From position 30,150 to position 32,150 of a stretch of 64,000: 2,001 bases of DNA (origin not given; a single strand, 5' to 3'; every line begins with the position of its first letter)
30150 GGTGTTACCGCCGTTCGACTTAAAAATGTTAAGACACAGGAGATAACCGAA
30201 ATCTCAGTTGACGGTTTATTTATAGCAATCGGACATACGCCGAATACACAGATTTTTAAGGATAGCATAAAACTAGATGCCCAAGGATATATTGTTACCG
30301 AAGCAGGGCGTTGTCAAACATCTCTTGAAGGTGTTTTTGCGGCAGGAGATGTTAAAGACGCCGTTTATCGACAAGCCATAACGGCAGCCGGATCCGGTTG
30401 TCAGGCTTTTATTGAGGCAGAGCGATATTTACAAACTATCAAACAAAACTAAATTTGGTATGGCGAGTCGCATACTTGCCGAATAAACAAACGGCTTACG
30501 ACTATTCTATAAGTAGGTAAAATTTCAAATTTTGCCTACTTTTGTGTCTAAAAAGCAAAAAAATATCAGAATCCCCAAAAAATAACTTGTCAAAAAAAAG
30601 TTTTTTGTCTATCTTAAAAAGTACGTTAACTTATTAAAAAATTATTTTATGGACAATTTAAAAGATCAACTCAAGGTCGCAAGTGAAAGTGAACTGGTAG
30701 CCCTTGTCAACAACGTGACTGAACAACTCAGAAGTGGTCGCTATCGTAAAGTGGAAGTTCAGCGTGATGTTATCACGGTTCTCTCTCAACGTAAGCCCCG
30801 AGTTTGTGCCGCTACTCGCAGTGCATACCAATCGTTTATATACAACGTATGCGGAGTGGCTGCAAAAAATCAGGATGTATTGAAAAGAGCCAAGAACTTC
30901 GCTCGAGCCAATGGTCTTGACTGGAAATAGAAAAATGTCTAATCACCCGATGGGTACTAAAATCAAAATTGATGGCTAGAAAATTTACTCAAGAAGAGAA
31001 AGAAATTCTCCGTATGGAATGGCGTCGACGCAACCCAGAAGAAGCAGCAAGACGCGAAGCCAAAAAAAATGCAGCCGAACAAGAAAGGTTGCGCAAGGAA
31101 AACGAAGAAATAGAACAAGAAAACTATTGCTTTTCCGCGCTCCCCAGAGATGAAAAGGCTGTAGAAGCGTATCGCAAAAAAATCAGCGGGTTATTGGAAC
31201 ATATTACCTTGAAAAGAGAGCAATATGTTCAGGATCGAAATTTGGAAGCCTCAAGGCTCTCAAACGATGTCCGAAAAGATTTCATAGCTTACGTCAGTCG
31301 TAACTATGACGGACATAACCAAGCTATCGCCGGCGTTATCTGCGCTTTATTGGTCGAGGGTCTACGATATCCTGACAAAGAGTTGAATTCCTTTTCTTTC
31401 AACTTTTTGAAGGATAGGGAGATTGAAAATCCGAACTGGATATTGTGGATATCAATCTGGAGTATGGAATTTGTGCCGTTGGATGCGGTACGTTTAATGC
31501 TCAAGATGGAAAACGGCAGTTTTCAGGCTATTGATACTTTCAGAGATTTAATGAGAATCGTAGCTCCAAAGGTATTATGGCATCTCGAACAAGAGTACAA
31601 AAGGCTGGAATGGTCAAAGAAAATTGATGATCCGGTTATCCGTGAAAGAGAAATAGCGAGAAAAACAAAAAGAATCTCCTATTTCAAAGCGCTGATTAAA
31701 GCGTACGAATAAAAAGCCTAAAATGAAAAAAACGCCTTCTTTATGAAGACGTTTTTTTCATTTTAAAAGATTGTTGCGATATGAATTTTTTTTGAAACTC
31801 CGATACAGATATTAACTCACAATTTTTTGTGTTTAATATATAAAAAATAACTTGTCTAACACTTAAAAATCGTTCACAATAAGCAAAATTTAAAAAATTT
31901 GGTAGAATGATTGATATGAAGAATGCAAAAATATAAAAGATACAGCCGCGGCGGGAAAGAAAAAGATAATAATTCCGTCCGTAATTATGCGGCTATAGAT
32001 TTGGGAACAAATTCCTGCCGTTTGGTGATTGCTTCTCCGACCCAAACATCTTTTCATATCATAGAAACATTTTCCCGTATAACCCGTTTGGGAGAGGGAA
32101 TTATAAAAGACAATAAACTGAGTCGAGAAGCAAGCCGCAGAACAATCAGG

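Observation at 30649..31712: Self-contained orphan gene pair (93 aa + 247 aa) with its own AT-rich promoter region and strong terminator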

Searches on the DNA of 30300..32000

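Call 38: search_rna_families(source=window, start=30300, end=32000, threshold=evalue, max_evalue=1)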
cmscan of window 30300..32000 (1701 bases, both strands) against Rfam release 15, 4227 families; matches with E-value up to 1: 14.
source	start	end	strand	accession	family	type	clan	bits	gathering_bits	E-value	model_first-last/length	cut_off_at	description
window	31714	31768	-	RF03697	mir-722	Gene; miRNA;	-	33.2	81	0.00029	1-67/67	no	mir-722 microRNA precursor family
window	31713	31767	-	RF04343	Plastid-psbA-2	Cis-reg;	CL00153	27.7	55.8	0.011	1-60/60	no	Plastid-psbA-2 3UTR RNA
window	31716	31828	-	RF01606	plasmodium_snoR31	Gene; snRNA; snoRNA; HACA-box;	-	27.3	60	0.43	1-145/145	no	small nucleolar RNA snoR31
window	31719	31765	-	RF03940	MIR9563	Gene; miRNA;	-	24.8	90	0.071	1-127/127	no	MIR9563 microRNA precursor family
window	31720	31764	-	RF04134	MIR7504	Gene; miRNA;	-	23.5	83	0.32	1-124/124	no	MIR7504 microRNA precursor family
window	31717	31770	-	RF00697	mir-186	Gene; miRNA;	-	23.2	70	0.16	1-82/82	no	mir-186 microRNA precursor family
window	31723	31803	-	RF00506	Thr_leader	Cis-reg; leader;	-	22.7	55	0.19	1-118/118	no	Threonine operon leader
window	31710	31765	-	RF04128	MIR8562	Gene; miRNA;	-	22.3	211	0.23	96-156/242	no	MIR8562 microRNA precursor family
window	31698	31762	+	RF00506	Thr_leader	Cis-reg; leader;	-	21.7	55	0.32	1-118/118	no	Threonine operon leader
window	31719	31765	+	RF04343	Plastid-psbA-2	Cis-reg;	CL00153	21.4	55.8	0.49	3-54/60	no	Plastid-psbA-2 3UTR RNA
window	30528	30573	-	RF00650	mir-153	Gene; miRNA;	-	21.1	54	0.73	1-73/73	no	mir-153 microRNA precursor family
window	31718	31767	-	RF04157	MIR9486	Gene; miRNA;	-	20.9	100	0.35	1-119/119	no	MIR9486 microRNA precursor family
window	31662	31746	-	RF01906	HOTAIR_3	Gene; lncRNA;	-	20.8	80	0.076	1-98/98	no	HOTAIR conserved region 3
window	31724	31774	-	RF00125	IS128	Gene; sRNA;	-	18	80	0.86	150-198/209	no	IS128 RNA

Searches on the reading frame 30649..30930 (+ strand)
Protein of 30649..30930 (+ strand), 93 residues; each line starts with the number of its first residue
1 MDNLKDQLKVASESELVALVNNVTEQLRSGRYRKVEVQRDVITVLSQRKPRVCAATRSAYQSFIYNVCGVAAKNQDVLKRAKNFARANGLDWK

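Call 3: search_protein_families(library=pfam, proteins=[window:30649-30930:+], max_evalue=1)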
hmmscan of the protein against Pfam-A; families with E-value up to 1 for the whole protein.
window:30649-30930:+ (93 aa): 2 families
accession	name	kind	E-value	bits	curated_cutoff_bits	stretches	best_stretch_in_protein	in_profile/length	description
PF05636.17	HIGH_NTase1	-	0.053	13.2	27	1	16-84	285-353/402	HIGH Nucleotidyl Transferase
PF20795.3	DUF6841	-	0.12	13.3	27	1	10-50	47-87/129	NTF2-like protein (DUF6841)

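Call 4: search_protein_families(library=phrogs, proteins=[window:30649-30930:+], max_evalue=1)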
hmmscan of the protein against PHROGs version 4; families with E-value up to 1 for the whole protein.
window:30649-30930:+ (93 aa): 1 family
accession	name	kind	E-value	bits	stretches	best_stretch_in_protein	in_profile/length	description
phrog_36363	-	unknown function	0.13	13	1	60-90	10-40/43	-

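Call 8: find_homologous_proteins(query=window:30649-30930:+)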
Query window:30649-30930:+ (93 aa): 9 proteins with E <= 0.001 among 11 candidates.
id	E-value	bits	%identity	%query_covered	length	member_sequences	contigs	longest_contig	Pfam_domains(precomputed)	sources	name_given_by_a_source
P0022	8.0e-52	190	99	100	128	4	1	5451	-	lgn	-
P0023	1.2e-39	151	74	100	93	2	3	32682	-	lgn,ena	-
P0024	2.4e-34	134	72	97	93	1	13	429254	-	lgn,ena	-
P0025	7.2e-32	126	68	97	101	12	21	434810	-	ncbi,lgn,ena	-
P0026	9.2e-32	126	66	99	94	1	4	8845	-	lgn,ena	-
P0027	9.9e-32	126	67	97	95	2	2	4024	-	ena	-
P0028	2.1e-31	125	68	97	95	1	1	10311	-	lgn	-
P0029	5.0e-29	117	62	97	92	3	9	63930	-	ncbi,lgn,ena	-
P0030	2.6e-26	109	57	98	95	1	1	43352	-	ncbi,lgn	-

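Call 20: search_solved_structures(query=A2, max_evalue=10)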
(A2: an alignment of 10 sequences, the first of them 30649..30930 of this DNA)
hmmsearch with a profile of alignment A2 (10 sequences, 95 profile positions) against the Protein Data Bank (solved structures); distinct sequences matched with E-value up to 10: 1.
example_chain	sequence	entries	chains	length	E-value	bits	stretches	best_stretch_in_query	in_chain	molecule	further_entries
6kac_W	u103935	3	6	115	2.2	11.5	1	46-84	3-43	Photosystem II reaction center W protein, chloroplastic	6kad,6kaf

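Call 21: search_protein_families(library=ncbifam, proteins=[window:30649-30930:+], max_evalue=1)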
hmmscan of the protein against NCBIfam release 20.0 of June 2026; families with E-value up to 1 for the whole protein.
window:30649-30930:+ (93 aa): 2 families
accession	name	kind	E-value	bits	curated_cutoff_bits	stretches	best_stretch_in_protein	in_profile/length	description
TIGR03224.1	benzo_boxA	equivalog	0.061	12.2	459.2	1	58-93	360-394/411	benzoyl-CoA 2,3-epoxidase subunit BoxA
NF040740.1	ornith_Ord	equivalog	0.095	12.1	400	1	18-85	37-105/335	2,4-diaminopentanoate dehydrogenase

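Call 22: search_protein_families(library=padloc, proteins=[window:30649-30930:+], max_evalue=1)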
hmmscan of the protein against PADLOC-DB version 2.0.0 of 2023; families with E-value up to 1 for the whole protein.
window:30649-30930:+ (93 aa): 0 families

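Call 24: find_homologous_proteins(query=A2)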
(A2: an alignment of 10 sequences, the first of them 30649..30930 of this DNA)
Query A2 (10 sequences) (93 aa, profile of the alignment): 23 proteins with E <= 0.001 among 2928 candidates.
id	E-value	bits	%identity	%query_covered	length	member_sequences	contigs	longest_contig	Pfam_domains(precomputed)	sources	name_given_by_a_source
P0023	6.3e-48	178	74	100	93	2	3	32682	-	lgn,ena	-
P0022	1.1e-46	174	99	100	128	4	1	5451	-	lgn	-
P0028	9.9e-46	171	68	97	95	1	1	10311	-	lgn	-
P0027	3.2e-45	170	67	97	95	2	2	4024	-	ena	-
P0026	4.2e-45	169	66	99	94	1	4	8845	-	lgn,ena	-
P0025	7.5e-45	169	68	97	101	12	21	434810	-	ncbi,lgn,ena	-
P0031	1.2e-44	168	65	98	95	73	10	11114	-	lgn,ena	-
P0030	6.6e-44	165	57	98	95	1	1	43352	-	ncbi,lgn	-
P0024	1.4e-43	164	72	97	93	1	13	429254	-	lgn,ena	-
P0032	7.8e-43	162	60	98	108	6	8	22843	-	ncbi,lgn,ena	-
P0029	9.7e-43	162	62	97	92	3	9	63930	-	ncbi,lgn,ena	-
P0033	4.2e-40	153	69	97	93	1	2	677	-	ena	-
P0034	1.4e-37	145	56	98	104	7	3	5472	-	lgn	-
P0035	7.0e-37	143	54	98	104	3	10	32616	-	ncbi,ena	-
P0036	1.3e-36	142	53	98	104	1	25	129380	-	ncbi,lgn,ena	-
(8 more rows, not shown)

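Call 33: predict_structure(alignment_id=A3)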
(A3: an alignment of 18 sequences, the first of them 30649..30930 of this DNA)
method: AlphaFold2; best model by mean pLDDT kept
length: 93 residues; sequences in the alignment: 18
mean_pLDDT: 93.3   pTM: 0.85
mean pLDDT of the five models: 93.3, 92.9, 92.7, 92.6, 84.5
residues with pLDDT >= 90: 83; 70-90: 8; 50-70: 1; < 50: 1
segments of 3 or more residues with pLDDT < 50: none
pLDDT, mean of each block of 10 residues (from residue 1): 82 96 96 94 93 95 96 93 96 88
secondary structure, 60 per line:
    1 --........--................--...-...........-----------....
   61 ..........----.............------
elements in order: H3-10 H13-28 H35-45 H57-70 H75-87

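Call 77: search_protein_families(library=pfam, alignment_id=A3, max_evalue=1)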
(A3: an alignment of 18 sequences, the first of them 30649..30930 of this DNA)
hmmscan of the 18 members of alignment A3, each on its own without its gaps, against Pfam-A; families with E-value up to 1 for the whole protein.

A. member 1, window:30649-30930:+ (93 aa): 2 families
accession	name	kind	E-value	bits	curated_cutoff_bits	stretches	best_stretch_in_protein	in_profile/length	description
PF05636.17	HIGH_NTase1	-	0.053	13.2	27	1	16-84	285-353/402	HIGH Nucleotidyl Transferase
PF20795.3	DUF6841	-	0.12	13.3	27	1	10-50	47-87/129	NTF2-like protein (DUF6841)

B. families by the number of members that match (of 18 scanned): 25 families
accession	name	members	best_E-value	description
PF07083.16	DUF1351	2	0.026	Protein of unknown function (DUF1351)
PF20795.3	DUF6841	2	0.028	NTF2-like protein (DUF6841)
PF03693.20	ParD_antitoxin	2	0.04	Bacterial antitoxin of ParD toxin-antitoxin type II system and RHH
PF21831.1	DUF6891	2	0.042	Domain of unknown function (DUF6891)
PF01320.23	Colicin_Pyocin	2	0.08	Colicin immunity protein / pyocin immunity protein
PF11829.13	DUF3349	2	0.099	Protein of unknown function (DUF3349)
PF00959.24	Phage_lysozyme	1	0.00032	Phage lysozyme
PF22316.2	ABhydrolase-like_N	1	0.0089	A/B hydrolase-like, N-terminal domain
PF01486.22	K-box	1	0.029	K-box region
PF11860.13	Muramidase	1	0.033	N-acetylmuramidase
PF09074.15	Mer2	1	0.041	Mer2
PF16416.11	GUN4_N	1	0.041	ARM-like repeat domain, GUN4-N terminal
PF06730.16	FAM92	1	0.046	FAM92 protein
PF05636.17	HIGH_NTase1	1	0.053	HIGH Nucleotidyl Transferase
PF12209.13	SAC3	1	0.054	Leucine permease transcriptional regulator helical domain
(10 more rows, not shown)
